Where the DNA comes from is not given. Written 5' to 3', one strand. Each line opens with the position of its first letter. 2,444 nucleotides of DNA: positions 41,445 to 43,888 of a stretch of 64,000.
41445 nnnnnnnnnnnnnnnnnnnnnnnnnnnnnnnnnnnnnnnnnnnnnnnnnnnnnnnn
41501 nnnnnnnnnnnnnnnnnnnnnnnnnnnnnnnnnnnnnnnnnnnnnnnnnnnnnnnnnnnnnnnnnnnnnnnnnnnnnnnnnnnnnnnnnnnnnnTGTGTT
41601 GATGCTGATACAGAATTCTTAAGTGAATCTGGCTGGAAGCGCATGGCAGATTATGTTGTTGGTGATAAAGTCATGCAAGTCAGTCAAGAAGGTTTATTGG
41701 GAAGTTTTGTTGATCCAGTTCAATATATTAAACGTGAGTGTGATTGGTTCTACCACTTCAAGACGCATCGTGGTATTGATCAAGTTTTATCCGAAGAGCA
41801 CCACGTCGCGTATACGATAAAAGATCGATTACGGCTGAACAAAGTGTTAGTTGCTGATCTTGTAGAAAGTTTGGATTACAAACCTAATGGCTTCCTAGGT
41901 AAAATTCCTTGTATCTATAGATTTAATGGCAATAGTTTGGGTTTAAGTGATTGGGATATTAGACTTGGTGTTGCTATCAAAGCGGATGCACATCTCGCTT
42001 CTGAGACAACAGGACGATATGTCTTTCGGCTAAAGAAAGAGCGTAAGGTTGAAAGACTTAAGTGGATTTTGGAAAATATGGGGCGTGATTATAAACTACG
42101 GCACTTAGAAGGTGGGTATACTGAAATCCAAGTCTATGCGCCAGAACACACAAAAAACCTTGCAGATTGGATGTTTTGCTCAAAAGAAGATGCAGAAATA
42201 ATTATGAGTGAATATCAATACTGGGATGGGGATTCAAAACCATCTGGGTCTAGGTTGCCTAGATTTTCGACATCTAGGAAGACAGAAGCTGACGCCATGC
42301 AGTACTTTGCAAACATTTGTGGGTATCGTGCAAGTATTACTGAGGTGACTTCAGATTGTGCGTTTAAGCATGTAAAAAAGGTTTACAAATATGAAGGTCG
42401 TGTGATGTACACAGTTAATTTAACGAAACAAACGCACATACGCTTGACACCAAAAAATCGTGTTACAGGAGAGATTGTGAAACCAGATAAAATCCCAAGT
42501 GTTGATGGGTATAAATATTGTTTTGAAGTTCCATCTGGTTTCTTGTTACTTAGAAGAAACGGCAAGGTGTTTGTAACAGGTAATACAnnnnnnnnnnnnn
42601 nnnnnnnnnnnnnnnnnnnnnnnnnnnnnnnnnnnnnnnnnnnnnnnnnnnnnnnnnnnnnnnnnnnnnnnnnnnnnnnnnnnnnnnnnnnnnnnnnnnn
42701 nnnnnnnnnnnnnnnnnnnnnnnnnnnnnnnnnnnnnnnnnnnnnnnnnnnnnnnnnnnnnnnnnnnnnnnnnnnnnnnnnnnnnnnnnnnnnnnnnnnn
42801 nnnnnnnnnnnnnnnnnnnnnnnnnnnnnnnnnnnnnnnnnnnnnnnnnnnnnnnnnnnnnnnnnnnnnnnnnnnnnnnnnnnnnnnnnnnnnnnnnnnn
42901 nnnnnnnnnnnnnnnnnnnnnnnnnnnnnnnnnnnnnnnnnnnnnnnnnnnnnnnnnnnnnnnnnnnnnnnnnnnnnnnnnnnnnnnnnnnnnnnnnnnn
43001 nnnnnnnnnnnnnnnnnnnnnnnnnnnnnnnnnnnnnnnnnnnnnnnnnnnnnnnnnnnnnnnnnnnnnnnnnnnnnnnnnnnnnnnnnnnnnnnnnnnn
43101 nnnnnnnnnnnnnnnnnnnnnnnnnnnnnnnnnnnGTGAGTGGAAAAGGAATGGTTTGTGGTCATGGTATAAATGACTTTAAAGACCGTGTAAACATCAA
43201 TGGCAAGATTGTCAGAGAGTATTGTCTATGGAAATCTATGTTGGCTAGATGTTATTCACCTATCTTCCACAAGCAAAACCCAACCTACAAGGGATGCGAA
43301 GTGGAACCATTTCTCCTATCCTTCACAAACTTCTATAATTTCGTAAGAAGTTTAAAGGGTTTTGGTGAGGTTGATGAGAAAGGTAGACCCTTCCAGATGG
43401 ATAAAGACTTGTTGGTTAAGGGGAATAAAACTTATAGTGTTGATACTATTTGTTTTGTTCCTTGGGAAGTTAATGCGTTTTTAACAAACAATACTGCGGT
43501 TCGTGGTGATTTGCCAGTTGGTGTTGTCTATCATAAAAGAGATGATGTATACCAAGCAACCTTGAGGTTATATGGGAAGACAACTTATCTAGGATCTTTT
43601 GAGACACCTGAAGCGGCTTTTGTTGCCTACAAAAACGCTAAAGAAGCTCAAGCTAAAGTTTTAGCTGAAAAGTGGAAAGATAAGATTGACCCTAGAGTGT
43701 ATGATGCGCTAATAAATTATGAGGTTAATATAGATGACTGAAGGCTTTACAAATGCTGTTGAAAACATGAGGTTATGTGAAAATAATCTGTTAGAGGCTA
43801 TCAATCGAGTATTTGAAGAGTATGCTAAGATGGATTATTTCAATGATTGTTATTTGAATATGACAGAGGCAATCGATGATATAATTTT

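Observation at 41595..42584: Intein with an endonuclease domain splitting the Walker A P-loop of PhoH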

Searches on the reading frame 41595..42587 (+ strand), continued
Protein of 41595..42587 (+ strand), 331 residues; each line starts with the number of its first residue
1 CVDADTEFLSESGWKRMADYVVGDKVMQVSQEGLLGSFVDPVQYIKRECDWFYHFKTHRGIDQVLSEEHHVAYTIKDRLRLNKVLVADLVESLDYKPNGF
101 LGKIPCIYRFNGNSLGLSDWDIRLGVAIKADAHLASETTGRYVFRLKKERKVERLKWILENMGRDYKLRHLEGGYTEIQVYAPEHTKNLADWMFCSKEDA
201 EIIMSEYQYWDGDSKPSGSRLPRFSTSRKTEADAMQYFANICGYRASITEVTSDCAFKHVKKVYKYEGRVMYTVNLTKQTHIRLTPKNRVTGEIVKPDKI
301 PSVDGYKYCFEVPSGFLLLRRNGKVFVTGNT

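Call 64: search_protein_families(library=pfam, proteins=[P0025, P0026, P0041, P0038, P0064, P0036, P0033, P0097, P0070, P0045], max_evalue=0.001)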
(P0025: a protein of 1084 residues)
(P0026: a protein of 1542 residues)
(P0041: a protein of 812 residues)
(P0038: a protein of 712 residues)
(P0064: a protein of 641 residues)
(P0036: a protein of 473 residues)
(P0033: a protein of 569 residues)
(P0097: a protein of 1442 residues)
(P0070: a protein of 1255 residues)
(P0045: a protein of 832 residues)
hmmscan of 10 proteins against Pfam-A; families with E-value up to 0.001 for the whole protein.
P0025 (1084 aa): 8 families
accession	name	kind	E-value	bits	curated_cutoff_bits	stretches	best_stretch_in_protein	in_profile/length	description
PF13245.12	AAA_19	-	3.2e-20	73.1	25.1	1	694-812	18-133/134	AAA domain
PF13604.12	AAA_30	-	1.9e-18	67.3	27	1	697-853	30-172/191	AAA domain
PF14490.11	HHH_RecD2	-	2.1e-14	53.6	27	1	164-254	3-91/92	ATP-dependent RecD2 DNA helicase HHH domain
PF13538.12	UvrD_C_2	-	5.4e-13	49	27.4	1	1007-1051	2-49/52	UvrD-like helicase C-terminal domain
PF18335.7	SH3_13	-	3.3e-11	43.2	41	1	920-976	1-59/65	ATP-dependent RecD-like DNA helicase SH3 domain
PF01443.25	Viral_helicase1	-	9.5e-07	29.3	21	1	981-1052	153-225/228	Viral superfamily 1 RNA helicase core domain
PF14528.11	LAGLIDADG_3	-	0.00011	22.9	22.5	0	580-643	14-71/82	LAGLIDADG-like domain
PF14520.12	HHH_5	-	0.00035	21.4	27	0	118-158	13-53/57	Helix-hairpin-helix domain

P0026 (1542 aa): 8 families
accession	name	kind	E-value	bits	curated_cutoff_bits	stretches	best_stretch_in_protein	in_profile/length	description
PF14490.11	HHH_RecD2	-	6.3e-22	77.7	27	1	163-245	8-89/92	ATP-dependent RecD2 DNA helicase HHH domain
PF13604.12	AAA_30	-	8.2e-22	78.3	27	1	691-832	29-165/191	AAA domain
PF13245.12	AAA_19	-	8.6e-17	62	25.1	1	691-797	22-133/134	AAA domain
PF13538.12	UvrD_C_2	-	5e-10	39.5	27.4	1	1439-1480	8-52/52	UvrD-like helicase C-terminal domain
PF14890.11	Intein_splicing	-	4.2e-08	33.6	35.8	1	1068-1440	42-155/155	Intein splicing domain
PF18335.7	SH3_13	-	4.6e-06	26.8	41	1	937-991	18-65/65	ATP-dependent RecD-like DNA helicase SH3 domain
PF01443.25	Viral_helicase1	-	6.9e-05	23.2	21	0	1432-1480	176-227/228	Viral superfamily 1 RNA helicase core domain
PF14520.12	HHH_5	-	0.00032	21.5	27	0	117-153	18-54/57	Helix-hairpin-helix domain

P0041 (812 aa): 0 families

P0038 (712 aa): 6 families
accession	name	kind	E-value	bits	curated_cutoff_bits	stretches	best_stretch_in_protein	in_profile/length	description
PF13604.12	AAA_30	-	1.6e-22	80.6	27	1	353-497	21-173/191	AAA domain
PF13538.12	UvrD_C_2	-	1.7e-12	47.4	27.4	1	637-684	2-52/52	UvrD-like helicase C-terminal domain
PF13245.12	AAA_19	-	1.5e-11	45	25.1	1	351-453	12-131/134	AAA domain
PF18335.7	SH3_13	-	4.3e-10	39.7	41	1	554-621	1-65/65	ATP-dependent RecD-like DNA helicase SH3 domain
PF01443.25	Viral_helicase1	-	4.8e-06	27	21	0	635-684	178-227/228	Viral superfamily 1 RNA helicase core domain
PF13087.12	AAA_12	-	0.00049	20.2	27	0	641-687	143-194/195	AAA domain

P0064 (641 aa): 1 family
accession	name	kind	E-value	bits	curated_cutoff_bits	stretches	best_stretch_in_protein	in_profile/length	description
PF00005.33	ABC_tran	-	1.4e-25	90.9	25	1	412-543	8-136/137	ABC transporter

P0036 (473 aa): 1 family
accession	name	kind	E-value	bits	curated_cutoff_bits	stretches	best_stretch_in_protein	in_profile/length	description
PF04466.19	Terminase_3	-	7.3e-12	45.7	23.2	1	360-470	8-110/201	Phage terminase large subunit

P0033 (569 aa): 2 families
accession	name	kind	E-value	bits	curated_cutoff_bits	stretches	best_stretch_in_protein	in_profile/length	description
PF01695.23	IstB_IS21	-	5.5e-05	23.2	24.1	1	421-530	90-196/238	IstB-like ATP binding protein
PF14528.11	LAGLIDADG_3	-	0.00014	22.5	22.5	0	325-386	14-77/82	LAGLIDADG-like domain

P0097 (1442 aa): 4 families
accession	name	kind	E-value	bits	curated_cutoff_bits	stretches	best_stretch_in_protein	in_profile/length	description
PF14890.11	Intein_splicing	-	1.2e-22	80.9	35.8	1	981-1340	10-155/155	Intein splicing domain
PF13392.12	HNH_3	-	1.6e-07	31.3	24.8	1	1097-1130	11-43/46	HNH endonuclease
PF01079.26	Hint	-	9.2e-05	22.6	29.7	0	962-1042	9-84/213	Hint module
PF07591.16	PT-HINT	-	0.00071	20.3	27.7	0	998-1064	20-88/137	Pretoxin HINT domain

P0070 (1255 aa): 3 families
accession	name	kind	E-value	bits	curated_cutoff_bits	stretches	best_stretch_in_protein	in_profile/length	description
PF02534.20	T4SS-DNA_transf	-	3.1e-51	175.1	20.1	2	897-1043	296-443/468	Type IV secretory system Conjugative DNA transfer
PF12696.13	TraG-D_C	-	6.9e-27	94.3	22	1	904-1024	1-125/126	TraM recognition site of TraD and TraG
PF10412.15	TrwB_AAD_bind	-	2.6e-12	46.8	20.5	1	900-1038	241-381/387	Type IV secretion-system coupling protein DNA-binding domain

P0045 (832 aa): 1 family
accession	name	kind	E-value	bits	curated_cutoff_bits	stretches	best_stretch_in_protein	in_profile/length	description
PF03796.21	DnaB_C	-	3.3e-11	43.5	27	1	585-729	49-183/255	DnaB-like helicase C terminal domain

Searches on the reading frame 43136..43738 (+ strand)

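Call 27: search_protein_families(library=pfam, proteins=[window:43136-43738:+], max_evalue=0.01)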
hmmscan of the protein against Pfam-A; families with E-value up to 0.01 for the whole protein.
window:43136-43738:+ (201 aa): 0 families

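Call 68: search_protein_families(library=phrogs, proteins=[window:43136-43738:+], max_evalue=0.001)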
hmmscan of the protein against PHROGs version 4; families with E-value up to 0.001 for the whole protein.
window:43136-43738:+ (201 aa): 6 families
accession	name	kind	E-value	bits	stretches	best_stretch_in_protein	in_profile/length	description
phrog_953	-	DNA, RNA and nucleotide metabolism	3e-75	255.1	1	2-200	194-389/420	HNH endonuclease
phrog_374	-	DNA, RNA and nucleotide metabolism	1.4e-36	127.5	1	8-200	247-436/617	HNH endonuclease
phrog_2081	-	DNA, RNA and nucleotide metabolism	5.9e-22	79.4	1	7-117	81-195/433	HNH endonuclease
phrog_30929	-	unknown function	5.5e-17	62.8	1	30-169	40-176/413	-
phrog_99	-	DNA, RNA and nucleotide metabolism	3e-06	28.2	1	128-171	216-258/383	HNH endonuclease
phrog_13470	-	DNA, RNA and nucleotide metabolism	0.00081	20.6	0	128-170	98-140/152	HNH endonuclease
